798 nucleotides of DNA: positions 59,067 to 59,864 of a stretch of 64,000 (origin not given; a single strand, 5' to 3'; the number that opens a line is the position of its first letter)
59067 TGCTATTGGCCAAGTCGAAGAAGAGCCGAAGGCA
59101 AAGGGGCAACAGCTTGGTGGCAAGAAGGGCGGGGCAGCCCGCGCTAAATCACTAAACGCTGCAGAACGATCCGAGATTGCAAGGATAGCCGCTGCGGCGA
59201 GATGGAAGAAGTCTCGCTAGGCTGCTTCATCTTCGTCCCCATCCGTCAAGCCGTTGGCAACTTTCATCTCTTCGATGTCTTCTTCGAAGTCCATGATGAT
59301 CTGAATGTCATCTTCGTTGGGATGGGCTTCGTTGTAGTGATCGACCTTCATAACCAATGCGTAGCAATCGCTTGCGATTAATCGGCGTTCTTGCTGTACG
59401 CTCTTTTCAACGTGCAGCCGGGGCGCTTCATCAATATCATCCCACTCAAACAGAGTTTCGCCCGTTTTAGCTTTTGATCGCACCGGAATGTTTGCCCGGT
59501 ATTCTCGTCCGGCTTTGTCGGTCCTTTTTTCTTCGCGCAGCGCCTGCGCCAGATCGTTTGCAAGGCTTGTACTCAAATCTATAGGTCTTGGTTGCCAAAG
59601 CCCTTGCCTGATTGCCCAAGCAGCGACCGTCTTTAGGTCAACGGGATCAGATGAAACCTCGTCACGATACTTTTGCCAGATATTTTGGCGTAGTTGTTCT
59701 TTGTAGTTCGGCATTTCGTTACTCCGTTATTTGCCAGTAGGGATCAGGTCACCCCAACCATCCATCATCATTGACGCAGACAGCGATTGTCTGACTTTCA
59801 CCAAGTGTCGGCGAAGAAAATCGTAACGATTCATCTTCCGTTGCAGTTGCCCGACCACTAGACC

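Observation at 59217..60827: A two-gene module, HTH-ImmA/IrrE metallopeptidase plus an unknown 165-aa protein, as a candidate uncharacterised toxin-antitoxin or defence-like system on a mobile element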

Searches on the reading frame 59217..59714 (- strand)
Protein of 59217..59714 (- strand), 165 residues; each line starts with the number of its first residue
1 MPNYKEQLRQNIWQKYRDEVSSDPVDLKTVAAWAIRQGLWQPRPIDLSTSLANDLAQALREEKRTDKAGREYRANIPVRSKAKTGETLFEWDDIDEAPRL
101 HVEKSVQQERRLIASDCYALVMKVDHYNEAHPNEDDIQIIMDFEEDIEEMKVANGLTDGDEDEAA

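Call 3: search_protein_families(library=pfam, proteins=[window:59217-59714:-], max_evalue=1)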
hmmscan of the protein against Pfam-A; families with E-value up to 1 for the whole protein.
window:59217-59714:- (165 aa): 0 families

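Call 4: search_protein_families(library=padloc, proteins=[window:59217-59714:-], max_evalue=1)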
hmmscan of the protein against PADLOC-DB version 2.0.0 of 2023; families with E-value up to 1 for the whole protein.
window:59217-59714:- (165 aa): 0 families

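Call 5: search_protein_families(library=ncbifam, proteins=[window:59217-59714:-], max_evalue=1)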
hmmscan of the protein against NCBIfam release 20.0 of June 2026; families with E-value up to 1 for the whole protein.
window:59217-59714:- (165 aa): 0 families

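Call 6: search_protein_families(library=phrogs, proteins=[window:59217-59714:-], max_evalue=1)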
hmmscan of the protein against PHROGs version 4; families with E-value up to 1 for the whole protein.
window:59217-59714:- (165 aa): 0 families

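Call 7: find_homologous_proteins(query=window:59217-59714:-, max_evalue=0.001)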
Query window:59217-59714:- (165 aa): 151 proteins with E <= 0.001 among 201 candidates; the best 120 are listed.
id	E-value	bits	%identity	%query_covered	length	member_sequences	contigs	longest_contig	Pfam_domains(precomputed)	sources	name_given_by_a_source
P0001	2.7e-104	364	100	100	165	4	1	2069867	-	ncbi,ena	-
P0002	1.6e-90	319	87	100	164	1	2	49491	-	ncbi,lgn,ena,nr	ncbi:MAG: hypothetical protein QNJ09_12540 [Paracoccaceae bacterium]|nr:hypothetical protein [Paraco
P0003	1.2e-83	297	83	100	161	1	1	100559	-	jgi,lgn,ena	-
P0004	4.4e-83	295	83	99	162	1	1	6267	-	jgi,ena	-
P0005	1.2e-82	294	82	100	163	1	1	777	-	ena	-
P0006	3.3e-82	292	82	95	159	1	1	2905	-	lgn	-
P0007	3.1e-81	289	82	100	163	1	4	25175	-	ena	-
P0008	4.7e-81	289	81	100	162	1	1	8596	-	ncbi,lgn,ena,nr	ncbi:MAG: hypothetical protein JKY45_03150 [Emcibacter sp.]|nr:hypothetical protein [Emcibacter sp.]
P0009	6.0e-81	288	80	99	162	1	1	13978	-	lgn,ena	-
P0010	8.6e-81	288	80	100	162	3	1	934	-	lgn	-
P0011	1.8e-80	287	81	100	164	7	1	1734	-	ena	-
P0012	2.9e-79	283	80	98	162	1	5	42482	-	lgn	-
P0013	7.9e-79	281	79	99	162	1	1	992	-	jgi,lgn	jgi:hypothetical protein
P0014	1.4e-78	281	79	96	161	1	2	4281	-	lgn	-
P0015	3.7e-78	279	77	100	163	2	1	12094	-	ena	-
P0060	3.4e-71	256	73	98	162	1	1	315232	-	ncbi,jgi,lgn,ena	jgi:hypothetical protein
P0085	4.6e-68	246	68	99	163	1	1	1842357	-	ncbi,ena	-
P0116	3.0e-61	224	65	100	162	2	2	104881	-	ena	-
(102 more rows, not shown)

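Call 10: find_encoding_contigs(protein=P0002, flank=6000, max_places=3)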
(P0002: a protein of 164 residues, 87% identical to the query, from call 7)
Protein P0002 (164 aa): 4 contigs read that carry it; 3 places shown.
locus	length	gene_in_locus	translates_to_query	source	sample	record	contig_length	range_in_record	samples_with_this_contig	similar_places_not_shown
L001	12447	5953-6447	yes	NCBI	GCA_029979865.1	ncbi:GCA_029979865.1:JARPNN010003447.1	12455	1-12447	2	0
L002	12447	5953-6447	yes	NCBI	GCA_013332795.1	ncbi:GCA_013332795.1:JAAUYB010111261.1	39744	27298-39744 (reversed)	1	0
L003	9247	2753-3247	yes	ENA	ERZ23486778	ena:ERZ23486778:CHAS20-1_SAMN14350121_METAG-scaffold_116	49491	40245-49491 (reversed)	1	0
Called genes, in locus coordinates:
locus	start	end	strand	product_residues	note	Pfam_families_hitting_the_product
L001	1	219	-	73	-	PF02075:RuvC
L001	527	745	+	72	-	PF06568:YjiS-like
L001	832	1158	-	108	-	-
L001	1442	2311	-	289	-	PF06325:PrmA, PF05175:MTS, PF13649:Methyltransf_25, PF13847:Methyltransf_31 (weak)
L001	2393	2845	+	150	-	PF10025:DUF2267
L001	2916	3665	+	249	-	PF20772:TACO1_YebC_N, PF01709:Transcrip_reg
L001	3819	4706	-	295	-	PF03400:DDE_Tnp_IS1 (weak)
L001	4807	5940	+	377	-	PF01381:HTH_3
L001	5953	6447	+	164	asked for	-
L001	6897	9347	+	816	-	PF13676:TIR_2, PF13191:AAA_16 (weak), PF00515:TPR_1 (faint), PF13424:TPR_12, PF13374:TPR_10 (weak)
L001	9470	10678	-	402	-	PF12832:MFS_1_like (faint), PF07690:MFS_1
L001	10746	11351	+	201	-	PF01810:LysE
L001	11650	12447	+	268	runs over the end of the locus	PF06800:Sugar_transport (faint), PF00892:EamA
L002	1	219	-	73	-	PF02075:RuvC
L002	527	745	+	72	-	PF06568:YjiS-like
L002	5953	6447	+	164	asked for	-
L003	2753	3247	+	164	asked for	-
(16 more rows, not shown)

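Call 15: find_related_loci(query=window:59217-59714:-, collection=genome_contigs, flank=6000)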
Query window:59217-59714:- (165 aa) in genome_contigs; peptide patterns used: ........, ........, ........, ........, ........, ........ (x = any residue, [..] = any of these).
64 stretches matched a pattern; 4 encode a relative of the query (tblastn E <= 1e-3); 4 distinct loci.
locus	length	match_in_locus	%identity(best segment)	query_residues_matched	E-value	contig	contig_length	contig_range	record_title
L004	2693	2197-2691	93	1-165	9e-108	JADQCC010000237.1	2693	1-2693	MAG: Roseovarius sp. isolate Soudan_10 NODE_6518_length_2693_cov_6.942760, whole genome shotgun sequence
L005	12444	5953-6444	87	1-165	8e-98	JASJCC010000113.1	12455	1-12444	MAG: Paracoccaceae bacterium isolate MO_135.B7 MO_135.c_3318, whole genome shotgun sequence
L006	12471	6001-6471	74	1-158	2e-81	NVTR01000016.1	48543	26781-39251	MAG: Marinosulfonomonas sp. isolate NORP110 Contig_source1383C_1706, whole genome shotgun sequence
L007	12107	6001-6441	41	1-149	1e-28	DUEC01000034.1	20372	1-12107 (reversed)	MAG TPA_asm: Dehalococcoidia bacterium isolate A328 Contig34, whole genome shotgun sequence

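Call 16: find_encoding_contigs(protein=P0001, flank=5000, max_places=4)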
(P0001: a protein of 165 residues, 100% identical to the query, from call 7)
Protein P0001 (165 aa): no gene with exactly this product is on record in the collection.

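Call 17: find_encoding_contigs(protein=P0085, flank=6000, max_places=3)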
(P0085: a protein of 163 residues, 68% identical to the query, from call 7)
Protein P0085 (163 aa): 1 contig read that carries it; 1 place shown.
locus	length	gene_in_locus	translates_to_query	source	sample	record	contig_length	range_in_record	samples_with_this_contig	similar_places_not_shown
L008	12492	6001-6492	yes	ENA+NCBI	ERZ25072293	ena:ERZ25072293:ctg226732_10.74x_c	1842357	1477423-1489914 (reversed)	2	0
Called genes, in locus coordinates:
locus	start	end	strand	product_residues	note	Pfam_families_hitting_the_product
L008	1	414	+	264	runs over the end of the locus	PF11412:DsbD_N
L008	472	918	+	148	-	PF00578:AhpC-TSA, PF08534:Redoxin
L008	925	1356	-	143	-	PF00075:RNase_H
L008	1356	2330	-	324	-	PF01636:APH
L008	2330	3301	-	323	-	PF02401:LYTB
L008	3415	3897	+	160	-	-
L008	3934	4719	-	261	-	PF03400:DDE_Tnp_IS1 (faint)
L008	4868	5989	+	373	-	PF01381:HTH_3, PF06114:Peptidase_M78 (weak)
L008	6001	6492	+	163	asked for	-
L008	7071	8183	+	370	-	PF01571:GCV_T, PF08669:GCV_T_C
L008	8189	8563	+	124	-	PF01597:GCV_H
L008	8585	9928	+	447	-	PF02347:GDC-P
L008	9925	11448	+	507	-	PF02347:GDC-P (faint), PF00266:Aminotran_5 (weak), PF21478:GcvP2_C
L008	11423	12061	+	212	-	PF01351:RNase_HII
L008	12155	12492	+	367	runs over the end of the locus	PF01555:N6_N4_Mtase, PF18755:RAMA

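Call 18: find_encoding_contigs(protein=P0060, flank=6000, max_places=3)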
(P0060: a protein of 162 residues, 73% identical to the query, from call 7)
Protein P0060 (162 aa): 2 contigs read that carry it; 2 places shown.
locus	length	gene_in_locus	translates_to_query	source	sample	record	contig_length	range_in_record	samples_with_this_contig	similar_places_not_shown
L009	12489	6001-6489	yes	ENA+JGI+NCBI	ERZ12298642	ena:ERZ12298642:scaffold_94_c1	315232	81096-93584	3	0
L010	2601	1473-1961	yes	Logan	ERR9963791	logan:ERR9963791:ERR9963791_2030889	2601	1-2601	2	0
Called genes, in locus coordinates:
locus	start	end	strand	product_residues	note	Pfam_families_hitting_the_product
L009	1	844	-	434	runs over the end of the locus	PF11812:DUF3333, PF00528:BPD_transp_1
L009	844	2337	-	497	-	PF12501:DUF3708, PF00528:BPD_transp_1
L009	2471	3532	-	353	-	PF12849:PBP_like_2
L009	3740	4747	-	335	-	PF03400:DDE_Tnp_IS1 (faint)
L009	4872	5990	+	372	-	PF13560:HTH_31, PF01381:HTH_3 (weak)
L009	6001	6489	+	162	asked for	-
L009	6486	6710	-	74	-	-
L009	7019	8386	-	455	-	PF00512:HisKA, PF02518:HATPase_c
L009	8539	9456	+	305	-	PF03976:PPK2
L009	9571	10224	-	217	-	-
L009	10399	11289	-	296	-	-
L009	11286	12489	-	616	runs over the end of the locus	PF13654:AAA_32, PF20436:LonB_AAA-LID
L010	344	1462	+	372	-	PF13560:HTH_31, PF01381:HTH_3 (weak)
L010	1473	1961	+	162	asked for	-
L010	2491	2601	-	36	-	?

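Call 19: find_encoding_contigs(protein=P0116, flank=6000, max_places=3)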
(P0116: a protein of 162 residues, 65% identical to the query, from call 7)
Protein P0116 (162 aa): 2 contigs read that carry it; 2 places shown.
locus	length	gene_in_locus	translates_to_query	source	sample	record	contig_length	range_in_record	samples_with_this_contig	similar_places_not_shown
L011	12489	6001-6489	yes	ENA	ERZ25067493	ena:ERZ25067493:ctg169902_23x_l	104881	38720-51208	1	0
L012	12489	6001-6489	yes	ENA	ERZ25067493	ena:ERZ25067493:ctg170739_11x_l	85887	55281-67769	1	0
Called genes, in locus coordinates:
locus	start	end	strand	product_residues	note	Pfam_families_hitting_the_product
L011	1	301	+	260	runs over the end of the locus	-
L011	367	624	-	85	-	-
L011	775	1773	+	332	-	PF01068:DNA_ligase_A_M, PF04679:DNA_ligase_A_C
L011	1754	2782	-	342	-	PF10987:DUF2806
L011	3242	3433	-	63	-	-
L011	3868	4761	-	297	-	PF13936:HTH_38 (faint), PF03400:DDE_Tnp_IS1 (faint)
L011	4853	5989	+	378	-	PF01381:HTH_3, PF13560:HTH_31 (weak)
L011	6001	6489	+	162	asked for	-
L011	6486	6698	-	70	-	-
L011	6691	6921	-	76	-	-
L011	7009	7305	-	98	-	-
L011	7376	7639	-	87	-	PF14384:BrnA_antitoxin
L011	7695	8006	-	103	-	-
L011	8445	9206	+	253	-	-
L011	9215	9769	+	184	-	-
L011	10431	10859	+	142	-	PF23791:DUF7173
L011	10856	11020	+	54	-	-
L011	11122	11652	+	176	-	-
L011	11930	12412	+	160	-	-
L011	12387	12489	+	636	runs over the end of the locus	PF05876:GpA_ATPase, PF20454:GpA_nuclease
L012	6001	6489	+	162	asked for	-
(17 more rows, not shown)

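Call 26: search_dna_similar(query=window:59217-59714:-, collection=plasmids, mode=protein, max_rows=25)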
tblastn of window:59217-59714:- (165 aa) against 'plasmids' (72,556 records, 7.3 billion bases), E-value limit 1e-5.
Records with a match: 3; places in all: 3; records where one place covers at least 80% of the query: 2.
Best place of each record, by identity: 60-80% 1; <60% 2.
By first word of the organism name: Mesorhizobium 1; Paraburkholderia 1; Methylocapsa 1.
By predicted mobility (MOB-suite, as given by PLSDB): non-mobilizable 3.
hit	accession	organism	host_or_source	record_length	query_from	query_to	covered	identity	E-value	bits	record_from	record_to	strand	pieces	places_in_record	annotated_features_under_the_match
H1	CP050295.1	Mesorhizobium loti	Oxytropis kamtschatica,cell ...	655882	1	159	96%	66.0%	3e-56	196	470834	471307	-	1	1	hypothetical protein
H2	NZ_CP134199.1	Paraburkholderia sp. FT54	single cell,Rhizosphere soil of Tomato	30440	1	128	78%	39.7%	4e-18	87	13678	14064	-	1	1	hypothetical protein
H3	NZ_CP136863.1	Methylocapsa polymorpha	Shagnum peat sample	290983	1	132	80%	34.8%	4e-15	79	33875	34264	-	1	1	hypothetical protein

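Call 27: search_protein_families(library=ncbifam, proteins=[L001:3819-4706:-, L009:3740-4747:-, L011:3868-4761:-, L009:6486-6710:-, L011:6486-6698:-, L011:6691-6921:-], max_evalue=0.1)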
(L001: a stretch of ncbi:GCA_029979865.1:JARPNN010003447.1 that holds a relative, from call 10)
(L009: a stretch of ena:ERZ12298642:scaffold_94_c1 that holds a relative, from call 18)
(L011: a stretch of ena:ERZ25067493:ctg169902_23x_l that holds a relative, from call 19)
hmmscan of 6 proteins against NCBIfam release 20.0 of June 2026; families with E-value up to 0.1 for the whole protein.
L001:3819-4706:- (295 aa): 7 families
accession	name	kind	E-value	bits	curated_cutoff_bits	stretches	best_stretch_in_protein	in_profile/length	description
NF033558.1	transpos_IS1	equivalog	5.8e-19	68.8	100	1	6-148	42-168/199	IS1 family transposase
NF033587.1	transpos_IS6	equivalog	0.00011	22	125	1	92-149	84-142/202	IS6 family transposase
NF033577.2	transpos_IS481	equivalog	0.00029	20.5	224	1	27-146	89-203/284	IS481 family transposase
NF005448.0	PRK07037.1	equivalog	0.013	15.1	190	1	2-62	122-182/186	RNA polymerase factor sigma-70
NF033550.5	transpos_ISL3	equivalog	0.018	14.1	180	1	8-151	76-198/370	ISL3 family transposase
NF002304.0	PRK01222.2-4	equivalog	0.021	14.3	181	1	23-61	114-152/208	phosphoribosylanthranilate isomerase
NF033545.0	transpos_IS630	equivalog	0.033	13.7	100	0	9-40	2-33/299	IS630 family transposase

L009:3740-4747:- (335 aa): 4 families
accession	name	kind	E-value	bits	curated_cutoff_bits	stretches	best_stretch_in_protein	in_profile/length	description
NF033558.1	transpos_IS1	equivalog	5.1e-15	55.9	100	1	6-145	42-167/199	IS1 family transposase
NF033547.1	transpos_IS1595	equivalog_domain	4.2e-07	30.1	75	1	3-146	3-151/215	IS1595 family transposase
NF033587.1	transpos_IS6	equivalog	0.0011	18.7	125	1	90-154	84-149/202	IS6 family transposase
NF033577.2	transpos_IS481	equivalog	0.092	12.2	224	0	202-252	232-277/284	IS481 family transposase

L011:3868-4761:- (297 aa): 5 families
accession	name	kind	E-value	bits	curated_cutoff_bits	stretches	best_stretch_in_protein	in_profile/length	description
NF033558.1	transpos_IS1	equivalog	6.9e-14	52.2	100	1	9-148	45-168/199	IS1 family transposase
NF033587.1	transpos_IS6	equivalog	3.9e-07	30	125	1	92-149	84-142/202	IS6 family transposase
NF033546.1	transpos_IS21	equivalog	0.012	15.1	160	1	15-49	4-39/294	IS21 family transposase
NF033545.0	transpos_IS630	equivalog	0.033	13.6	100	0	9-43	2-36/299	IS630 family transposase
NF002304.0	PRK01222.2-4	equivalog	0.07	12.5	181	0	32-65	123-156/208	phosphoribosylanthranilate isomerase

L009:6486-6710:- (74 aa): 0 families

L011:6486-6698:- (70 aa): 0 families

L011:6691-6921:- (76 aa): 0 families

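Call 28: get_annotated_region(hit=H1, flank=5000)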
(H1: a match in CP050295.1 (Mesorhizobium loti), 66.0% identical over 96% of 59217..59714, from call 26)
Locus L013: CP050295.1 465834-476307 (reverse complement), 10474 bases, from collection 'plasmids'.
description: Mesorhizobium loti strain 582 plasmid p_1, complete sequence
organism: Mesorhizobium loti (NCBI taxid 381)
taxonomy: Bacteria; Pseudomonadota; Alphaproteobacteria; Hyphomicrobiales; Phyllobacteriaceae; Mesorhizobium; Mesorhizobium loti
host: -; source: Oxytropis kamtschatica,cell culture,root nodule; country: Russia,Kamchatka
typing (MOB-suite, as given by PLSDB): non-mobilizable; mating-pair formation MPF_T
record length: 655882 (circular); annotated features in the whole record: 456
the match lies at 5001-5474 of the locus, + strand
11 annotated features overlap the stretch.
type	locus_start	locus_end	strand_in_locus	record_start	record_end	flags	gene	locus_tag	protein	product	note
CDS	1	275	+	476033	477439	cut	-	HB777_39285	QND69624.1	dicarboxylate/amino acid:cation symporter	-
CDS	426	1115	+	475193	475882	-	-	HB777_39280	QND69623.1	DsbA family protein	-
CDS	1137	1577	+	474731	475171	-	-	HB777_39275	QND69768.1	hypothetical protein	-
CDS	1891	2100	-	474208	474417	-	-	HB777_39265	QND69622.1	hypothetical protein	-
CDS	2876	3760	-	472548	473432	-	-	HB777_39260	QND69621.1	IS1 family transposase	-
CDS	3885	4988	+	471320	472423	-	-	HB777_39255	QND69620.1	helix-turn-helix domain-containing protein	-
CDS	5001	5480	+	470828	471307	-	-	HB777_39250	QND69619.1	hypothetical protein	-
CDS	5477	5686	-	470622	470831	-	-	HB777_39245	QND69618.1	histone H1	-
CDS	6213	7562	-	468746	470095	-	hemN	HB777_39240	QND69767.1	oxygen-independent coproporphyrinogen III oxidase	-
CDS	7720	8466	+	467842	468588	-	-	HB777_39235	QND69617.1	Crp/Fnr family transcriptional regulator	-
CDS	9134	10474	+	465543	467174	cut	ccoN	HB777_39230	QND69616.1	cytochrome-c oxidase, cbb3-type subunit I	-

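Call 29: get_annotated_region(hit=H2, flank=5000)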
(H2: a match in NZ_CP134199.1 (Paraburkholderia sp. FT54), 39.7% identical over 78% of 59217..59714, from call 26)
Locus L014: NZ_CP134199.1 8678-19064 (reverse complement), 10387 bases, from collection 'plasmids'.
description: Paraburkholderia sp. FT54 plasmid unnamed2, complete sequence
organism: Paraburkholderia sp. FT54 (NCBI taxid 3074437)
taxonomy: Bacteria; Pseudomonadota; Betaproteobacteria; Burkholderiales; Burkholderiaceae; Paraburkholderia; Paraburkholderia sp. FT54
host: -; source: single cell,Rhizosphere soil of Tomato; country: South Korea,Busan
typing (MOB-suite, as given by PLSDB): non-mobilizable
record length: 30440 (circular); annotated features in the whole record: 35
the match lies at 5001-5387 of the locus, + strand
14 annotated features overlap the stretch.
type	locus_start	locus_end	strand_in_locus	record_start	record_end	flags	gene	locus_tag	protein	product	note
CDS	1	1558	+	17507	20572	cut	-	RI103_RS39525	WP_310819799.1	type I restriction endonuclease subunit R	-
CDS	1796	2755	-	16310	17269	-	-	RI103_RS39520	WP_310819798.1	tyrosine-type recombinase/integrase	GO:0015074 - DNA integration [Evidence IEA]; GO:0006310 - DNA recombination [Evidence IEA]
CDS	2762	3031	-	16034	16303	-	-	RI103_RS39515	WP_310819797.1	hypothetical protein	-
CDS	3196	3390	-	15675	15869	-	-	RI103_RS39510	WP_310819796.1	hypothetical protein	-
CDS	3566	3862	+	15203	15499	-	-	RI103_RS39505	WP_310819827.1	type II toxin-antitoxin system RelE/ParE family toxin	-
CDS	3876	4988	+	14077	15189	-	-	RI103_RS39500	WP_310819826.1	HigA family addiction module antitoxin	-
CDS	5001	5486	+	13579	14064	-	-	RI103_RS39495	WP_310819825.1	hypothetical protein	-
CDS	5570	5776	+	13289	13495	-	-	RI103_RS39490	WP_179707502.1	DUF2188 domain-containing protein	-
CDS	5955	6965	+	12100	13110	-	-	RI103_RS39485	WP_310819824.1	hypothetical protein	-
CDS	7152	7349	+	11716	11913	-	-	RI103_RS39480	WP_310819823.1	hypothetical protein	-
CDS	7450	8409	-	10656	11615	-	-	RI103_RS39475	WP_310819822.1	Abi family protein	-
CDS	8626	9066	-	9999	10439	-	-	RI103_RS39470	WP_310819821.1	helix-turn-helix domain-containing protein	-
CDS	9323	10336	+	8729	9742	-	-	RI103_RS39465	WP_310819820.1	P63C domain-containing protein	-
CDS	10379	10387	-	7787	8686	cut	-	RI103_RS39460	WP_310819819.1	plasmid partitioning protein RepB C-terminal domain-containing protein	-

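Call 30: get_annotated_region(hit=H3, flank=5000)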
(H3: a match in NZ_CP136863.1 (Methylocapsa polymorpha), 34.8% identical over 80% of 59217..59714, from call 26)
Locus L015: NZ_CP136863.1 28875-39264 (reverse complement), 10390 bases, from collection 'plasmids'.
description: Methylocapsa polymorpha strain RX1 plasmid pRX1, complete sequence
organism: Methylocapsa polymorpha (NCBI taxid 3080828)
taxonomy: Bacteria; Pseudomonadota; Alphaproteobacteria; Hyphomicrobiales; Beijerinckiaceae; Methylocapsa; Methylocapsa polymorpha
host: -; source: Shagnum peat sample; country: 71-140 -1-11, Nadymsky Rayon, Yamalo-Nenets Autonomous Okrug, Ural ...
typing (MOB-suite, as given by PLSDB): non-mobilizable
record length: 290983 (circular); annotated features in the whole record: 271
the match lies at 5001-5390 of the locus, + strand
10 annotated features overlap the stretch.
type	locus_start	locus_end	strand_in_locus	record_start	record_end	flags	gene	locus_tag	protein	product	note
CDS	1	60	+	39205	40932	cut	-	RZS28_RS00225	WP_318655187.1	AAA family ATPase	-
CDS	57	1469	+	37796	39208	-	-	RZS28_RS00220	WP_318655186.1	UvrD-helicase domain-containing protein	-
CDS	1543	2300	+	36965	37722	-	-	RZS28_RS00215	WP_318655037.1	IS5 family transposase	-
CDS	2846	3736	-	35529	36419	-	-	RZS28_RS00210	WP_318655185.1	helix-turn-helix domain-containing protein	-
CDS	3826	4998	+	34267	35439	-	-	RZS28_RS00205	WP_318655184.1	helix-turn-helix domain-containing protein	-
CDS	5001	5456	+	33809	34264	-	-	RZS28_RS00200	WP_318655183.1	hypothetical protein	-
CDS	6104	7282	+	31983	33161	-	-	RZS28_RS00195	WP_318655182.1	Shedu immune nuclease family protein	-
CDS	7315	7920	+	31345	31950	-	-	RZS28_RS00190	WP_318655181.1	hypothetical protein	-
CDS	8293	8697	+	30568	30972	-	-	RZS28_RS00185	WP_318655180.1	HU family DNA-binding protein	GO:0030261 - chromosome condensation [Evidence IEA]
CDS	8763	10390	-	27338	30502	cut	mobF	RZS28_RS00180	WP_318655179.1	MobF family relaxase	-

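Call 31: search_protein_families(library=padloc, proteins=[L014:3566-3862:+, L014:3876-4988:+, L014:5001-5486:+, L015:2846-3736:-, L015:3826-4998:+, L015:5001-5456:+, L013:5477-5686:-, L007:6001-6441:+], max_evalue=1)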
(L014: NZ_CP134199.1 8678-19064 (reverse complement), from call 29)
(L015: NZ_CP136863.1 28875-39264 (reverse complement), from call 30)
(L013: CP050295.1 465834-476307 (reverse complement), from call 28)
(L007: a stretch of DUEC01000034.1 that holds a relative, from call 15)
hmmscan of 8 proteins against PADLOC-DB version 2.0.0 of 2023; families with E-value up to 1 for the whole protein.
L014:3566-3862:+ (98 aa): 0 families

L014:3876-4988:+ (370 aa): 4 families
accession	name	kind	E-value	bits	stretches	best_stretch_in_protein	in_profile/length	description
PDLC03982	PD-Lambda-2_B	-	1.6e-45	154.1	1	15-349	63-387/402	-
PDLC04775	PDC-M69A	-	0.00017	20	1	13-76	9-72/113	-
PDLC04142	capH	-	0.00074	18.5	1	13-72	8-67/103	capH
PDLC03948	RmrA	-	0.0089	12.9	1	13-74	10-71/397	-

L014:5001-5486:+ (161 aa): 1 family
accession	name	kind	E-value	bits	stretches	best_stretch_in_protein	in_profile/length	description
PDLC01826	CARF2--CARF_HEPN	-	0.015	12.5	1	7-110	274-373/393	-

L015:2846-3736:- (296 aa): 1 family
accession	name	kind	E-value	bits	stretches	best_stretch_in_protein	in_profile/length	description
PDLC01848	CARF3--CARF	-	0.022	12.4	1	6-40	136-170/197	-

L015:3826-4998:+ (390 aa): 1 family
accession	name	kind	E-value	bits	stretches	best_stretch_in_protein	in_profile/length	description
PDLC03982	PD-Lambda-2_B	-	4.1e-40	136.3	1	28-364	67-387/402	-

L015:5001-5456:+ (151 aa): 0 families

L013:5477-5686:- (69 aa): 0 families

L007:6001-6441:+ (147 aa): 0 families

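Call 32: predict_structure(alignment_id=A1)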
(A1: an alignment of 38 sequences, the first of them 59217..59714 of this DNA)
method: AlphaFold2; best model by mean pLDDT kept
length: 165 residues; sequences in the alignment: 38
mean_pLDDT: 85.7   pTM: 0.67
mean pLDDT of the five models: 85.7, 84.6, 83.4, 80.0, 78.7
residues with pLDDT >= 90: 91; 70-90: 56; 50-70: 11; < 50: 7
segments of 3 or more residues with pLDDT < 50: 160-165
pLDDT, mean of each block of 10 residues (from residue 1): 77 93 93 91 74 85 90 87 69 92 92 95 98 95 91 73 41
secondary structure, 60 per line:
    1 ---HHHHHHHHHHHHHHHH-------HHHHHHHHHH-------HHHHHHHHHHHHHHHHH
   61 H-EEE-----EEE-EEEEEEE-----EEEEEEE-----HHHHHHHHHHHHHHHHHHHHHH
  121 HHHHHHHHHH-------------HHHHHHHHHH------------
elements in order: H4-19 H27-36 H44-61 E63-65 E71-73 E75-81 E87-93 H99-130 H144-153
